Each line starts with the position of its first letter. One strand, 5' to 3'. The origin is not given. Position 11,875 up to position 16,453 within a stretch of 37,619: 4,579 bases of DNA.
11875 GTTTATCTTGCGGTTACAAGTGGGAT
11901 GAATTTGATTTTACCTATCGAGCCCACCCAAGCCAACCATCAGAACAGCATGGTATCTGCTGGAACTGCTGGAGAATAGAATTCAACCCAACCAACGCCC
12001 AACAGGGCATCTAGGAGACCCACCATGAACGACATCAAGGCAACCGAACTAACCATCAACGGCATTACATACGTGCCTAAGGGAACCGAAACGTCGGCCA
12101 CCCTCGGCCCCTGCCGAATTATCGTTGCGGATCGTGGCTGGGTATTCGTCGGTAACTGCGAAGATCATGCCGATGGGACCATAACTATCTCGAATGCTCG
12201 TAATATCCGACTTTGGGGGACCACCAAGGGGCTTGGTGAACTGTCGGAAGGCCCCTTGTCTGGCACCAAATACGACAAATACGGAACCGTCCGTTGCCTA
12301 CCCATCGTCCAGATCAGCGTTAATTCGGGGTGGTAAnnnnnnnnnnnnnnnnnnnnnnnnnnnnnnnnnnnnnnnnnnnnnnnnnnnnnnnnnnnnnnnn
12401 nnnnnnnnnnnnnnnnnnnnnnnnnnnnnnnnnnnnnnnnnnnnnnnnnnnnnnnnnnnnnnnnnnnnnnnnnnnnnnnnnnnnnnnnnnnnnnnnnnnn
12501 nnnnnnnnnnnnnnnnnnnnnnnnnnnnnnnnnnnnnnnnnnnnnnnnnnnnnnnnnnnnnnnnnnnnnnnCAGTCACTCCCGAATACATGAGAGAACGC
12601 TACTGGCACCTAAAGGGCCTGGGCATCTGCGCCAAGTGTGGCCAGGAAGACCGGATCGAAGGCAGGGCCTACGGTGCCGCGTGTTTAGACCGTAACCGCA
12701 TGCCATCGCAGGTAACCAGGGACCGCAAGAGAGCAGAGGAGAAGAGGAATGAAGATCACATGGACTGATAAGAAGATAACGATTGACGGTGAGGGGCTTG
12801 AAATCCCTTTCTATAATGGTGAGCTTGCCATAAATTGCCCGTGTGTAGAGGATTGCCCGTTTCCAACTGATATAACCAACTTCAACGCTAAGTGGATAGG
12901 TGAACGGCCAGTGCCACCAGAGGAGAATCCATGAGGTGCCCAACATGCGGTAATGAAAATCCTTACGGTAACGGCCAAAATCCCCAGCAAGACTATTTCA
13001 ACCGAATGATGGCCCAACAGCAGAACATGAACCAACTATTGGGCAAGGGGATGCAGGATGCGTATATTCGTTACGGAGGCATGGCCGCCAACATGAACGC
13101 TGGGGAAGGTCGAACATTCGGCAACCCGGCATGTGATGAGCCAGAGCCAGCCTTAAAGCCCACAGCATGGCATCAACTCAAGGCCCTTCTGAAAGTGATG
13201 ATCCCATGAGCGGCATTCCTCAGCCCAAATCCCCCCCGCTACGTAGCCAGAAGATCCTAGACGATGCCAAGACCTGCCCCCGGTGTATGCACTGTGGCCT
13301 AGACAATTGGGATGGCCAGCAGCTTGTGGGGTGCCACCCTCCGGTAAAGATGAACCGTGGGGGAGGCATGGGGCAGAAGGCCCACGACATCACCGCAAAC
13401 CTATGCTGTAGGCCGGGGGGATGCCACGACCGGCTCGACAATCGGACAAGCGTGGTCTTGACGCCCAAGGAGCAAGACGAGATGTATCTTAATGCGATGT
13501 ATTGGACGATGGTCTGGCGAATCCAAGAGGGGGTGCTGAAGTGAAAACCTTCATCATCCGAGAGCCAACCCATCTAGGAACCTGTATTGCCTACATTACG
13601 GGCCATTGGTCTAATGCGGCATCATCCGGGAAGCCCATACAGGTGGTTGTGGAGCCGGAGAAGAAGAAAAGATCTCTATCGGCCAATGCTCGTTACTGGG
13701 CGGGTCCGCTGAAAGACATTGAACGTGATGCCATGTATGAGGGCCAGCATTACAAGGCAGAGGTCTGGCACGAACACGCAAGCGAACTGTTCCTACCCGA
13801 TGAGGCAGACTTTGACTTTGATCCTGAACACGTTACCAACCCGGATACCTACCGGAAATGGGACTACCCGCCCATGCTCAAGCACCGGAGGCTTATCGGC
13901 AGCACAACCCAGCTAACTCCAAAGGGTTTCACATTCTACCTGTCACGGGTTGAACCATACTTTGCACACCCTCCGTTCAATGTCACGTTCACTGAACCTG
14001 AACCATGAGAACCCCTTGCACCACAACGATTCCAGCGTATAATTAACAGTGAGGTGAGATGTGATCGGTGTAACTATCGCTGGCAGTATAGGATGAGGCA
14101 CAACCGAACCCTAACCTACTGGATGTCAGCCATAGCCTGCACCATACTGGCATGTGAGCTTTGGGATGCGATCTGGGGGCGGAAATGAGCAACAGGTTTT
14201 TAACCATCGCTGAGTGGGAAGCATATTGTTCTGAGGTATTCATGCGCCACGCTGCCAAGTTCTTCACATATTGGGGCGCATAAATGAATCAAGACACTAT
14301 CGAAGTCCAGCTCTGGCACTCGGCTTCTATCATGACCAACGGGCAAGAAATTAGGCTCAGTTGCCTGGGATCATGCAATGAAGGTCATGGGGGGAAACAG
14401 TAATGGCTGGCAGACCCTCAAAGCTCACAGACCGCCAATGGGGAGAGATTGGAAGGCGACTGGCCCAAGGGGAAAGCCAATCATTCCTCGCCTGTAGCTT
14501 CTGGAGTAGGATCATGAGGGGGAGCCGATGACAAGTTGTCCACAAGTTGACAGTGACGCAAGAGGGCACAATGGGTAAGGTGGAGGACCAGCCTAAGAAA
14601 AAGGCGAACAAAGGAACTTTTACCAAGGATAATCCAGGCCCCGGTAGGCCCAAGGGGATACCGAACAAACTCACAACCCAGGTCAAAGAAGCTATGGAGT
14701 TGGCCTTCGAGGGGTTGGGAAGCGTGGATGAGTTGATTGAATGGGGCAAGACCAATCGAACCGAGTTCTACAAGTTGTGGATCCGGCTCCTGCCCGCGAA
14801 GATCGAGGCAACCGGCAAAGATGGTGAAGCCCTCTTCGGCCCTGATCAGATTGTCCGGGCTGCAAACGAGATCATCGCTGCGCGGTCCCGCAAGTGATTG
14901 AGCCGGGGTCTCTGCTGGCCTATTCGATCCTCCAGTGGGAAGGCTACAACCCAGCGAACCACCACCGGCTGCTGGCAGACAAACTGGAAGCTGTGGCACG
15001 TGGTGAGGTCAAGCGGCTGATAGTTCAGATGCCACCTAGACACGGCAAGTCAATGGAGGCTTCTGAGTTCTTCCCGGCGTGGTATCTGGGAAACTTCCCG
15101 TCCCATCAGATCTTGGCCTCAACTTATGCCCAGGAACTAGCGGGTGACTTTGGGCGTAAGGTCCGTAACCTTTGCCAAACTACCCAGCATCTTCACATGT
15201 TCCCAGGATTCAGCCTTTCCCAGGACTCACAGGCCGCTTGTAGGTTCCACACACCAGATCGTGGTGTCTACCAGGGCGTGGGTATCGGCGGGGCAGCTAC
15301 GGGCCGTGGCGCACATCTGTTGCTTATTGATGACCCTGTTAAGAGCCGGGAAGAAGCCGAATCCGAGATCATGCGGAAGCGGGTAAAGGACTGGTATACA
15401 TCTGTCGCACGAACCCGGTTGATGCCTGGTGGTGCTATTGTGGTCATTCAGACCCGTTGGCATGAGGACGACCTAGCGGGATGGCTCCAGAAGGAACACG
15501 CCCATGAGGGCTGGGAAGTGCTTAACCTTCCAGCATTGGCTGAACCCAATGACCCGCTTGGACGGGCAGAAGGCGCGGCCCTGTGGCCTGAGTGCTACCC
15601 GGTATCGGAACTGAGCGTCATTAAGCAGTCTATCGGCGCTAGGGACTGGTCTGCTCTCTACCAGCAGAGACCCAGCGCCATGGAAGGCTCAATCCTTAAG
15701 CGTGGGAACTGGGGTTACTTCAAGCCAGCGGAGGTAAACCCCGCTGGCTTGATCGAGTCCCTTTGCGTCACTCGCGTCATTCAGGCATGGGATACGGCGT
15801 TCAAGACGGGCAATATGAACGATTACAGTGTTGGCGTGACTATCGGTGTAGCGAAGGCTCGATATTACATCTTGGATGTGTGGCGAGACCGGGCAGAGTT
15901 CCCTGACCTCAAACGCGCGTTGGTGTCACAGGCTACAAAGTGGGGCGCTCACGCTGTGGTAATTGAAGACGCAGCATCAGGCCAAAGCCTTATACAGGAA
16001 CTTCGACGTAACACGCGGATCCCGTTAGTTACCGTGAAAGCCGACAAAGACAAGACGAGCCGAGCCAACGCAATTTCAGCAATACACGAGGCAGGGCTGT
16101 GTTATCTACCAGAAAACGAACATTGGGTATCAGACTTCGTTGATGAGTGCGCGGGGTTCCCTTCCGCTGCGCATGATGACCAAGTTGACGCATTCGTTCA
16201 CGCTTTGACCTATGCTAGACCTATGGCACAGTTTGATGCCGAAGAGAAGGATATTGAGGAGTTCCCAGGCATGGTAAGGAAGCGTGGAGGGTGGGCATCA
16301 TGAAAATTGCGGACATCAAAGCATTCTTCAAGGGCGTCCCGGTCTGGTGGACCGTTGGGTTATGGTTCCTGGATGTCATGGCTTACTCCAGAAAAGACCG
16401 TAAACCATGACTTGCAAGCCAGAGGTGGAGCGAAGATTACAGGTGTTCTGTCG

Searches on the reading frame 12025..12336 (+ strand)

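Call 38: search_protein_families(library=pfam, proteins=[window:12025-12336:+], max_evalue=0.01)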
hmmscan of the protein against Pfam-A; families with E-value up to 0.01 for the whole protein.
window:12025-12336:+ (103 aa): 1 family
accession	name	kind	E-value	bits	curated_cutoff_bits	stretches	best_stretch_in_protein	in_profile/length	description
PF22253.2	DUF6948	-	0.0018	18.8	27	1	36-77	10-49/85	Domain of unknown function (DUF6948)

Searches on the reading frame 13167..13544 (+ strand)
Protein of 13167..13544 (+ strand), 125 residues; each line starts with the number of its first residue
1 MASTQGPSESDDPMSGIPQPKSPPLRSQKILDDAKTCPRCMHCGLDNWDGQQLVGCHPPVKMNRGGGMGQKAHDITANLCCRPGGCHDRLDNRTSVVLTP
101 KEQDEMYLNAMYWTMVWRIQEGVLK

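Call 38: search_protein_families(library=pfam, proteins=[window:13167-13544:+], max_evalue=0.01)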
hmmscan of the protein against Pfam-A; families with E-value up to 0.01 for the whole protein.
window:13167-13544:+ (125 aa): 1 family
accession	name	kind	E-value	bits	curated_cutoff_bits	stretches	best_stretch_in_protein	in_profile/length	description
PF07102.17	YbcO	-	2.4e-05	24.7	29.9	1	60-108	32-77/92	Putative nuclease YbcO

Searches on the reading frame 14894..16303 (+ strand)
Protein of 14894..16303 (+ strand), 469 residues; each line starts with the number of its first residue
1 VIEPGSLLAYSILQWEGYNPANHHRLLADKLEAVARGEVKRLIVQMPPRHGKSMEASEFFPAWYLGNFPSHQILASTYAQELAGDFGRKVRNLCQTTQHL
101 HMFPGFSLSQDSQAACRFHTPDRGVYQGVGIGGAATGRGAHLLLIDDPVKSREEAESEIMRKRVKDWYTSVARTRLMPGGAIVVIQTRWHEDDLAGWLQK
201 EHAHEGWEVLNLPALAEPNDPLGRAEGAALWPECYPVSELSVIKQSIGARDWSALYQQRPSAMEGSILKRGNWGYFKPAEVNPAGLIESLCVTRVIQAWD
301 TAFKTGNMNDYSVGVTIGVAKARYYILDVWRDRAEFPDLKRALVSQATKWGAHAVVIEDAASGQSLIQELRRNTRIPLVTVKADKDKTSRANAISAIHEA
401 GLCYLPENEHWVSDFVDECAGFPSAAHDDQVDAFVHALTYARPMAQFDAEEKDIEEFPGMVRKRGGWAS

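Call 16: search_protein_families(library=phrogs, proteins=[window:14894-16303:+], max_evalue=0.001)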
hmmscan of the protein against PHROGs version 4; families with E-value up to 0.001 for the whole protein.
window:14894-16303:+ (469 aa): 6 families
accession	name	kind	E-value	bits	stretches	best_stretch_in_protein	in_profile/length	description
phrog_38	-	head and packaging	7.3e-109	366.5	1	19-451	289-713/760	terminase large subunit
phrog_4758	-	head and packaging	9.3e-61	206.2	1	16-217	34-238/243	terminase large subunit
phrog_5573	-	head and packaging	8.1e-51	173.8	1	203-440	8-233/250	terminase large subunit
phrog_30251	-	head and packaging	8.5e-27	94.7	1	30-332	46-341/799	terminase large subunit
phrog_979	-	head and packaging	6.6e-20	72.3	1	274-442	414-600/642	terminase large subunit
phrog_12171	-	head and packaging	8.5e-08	33.3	1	380-440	35-94/110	terminase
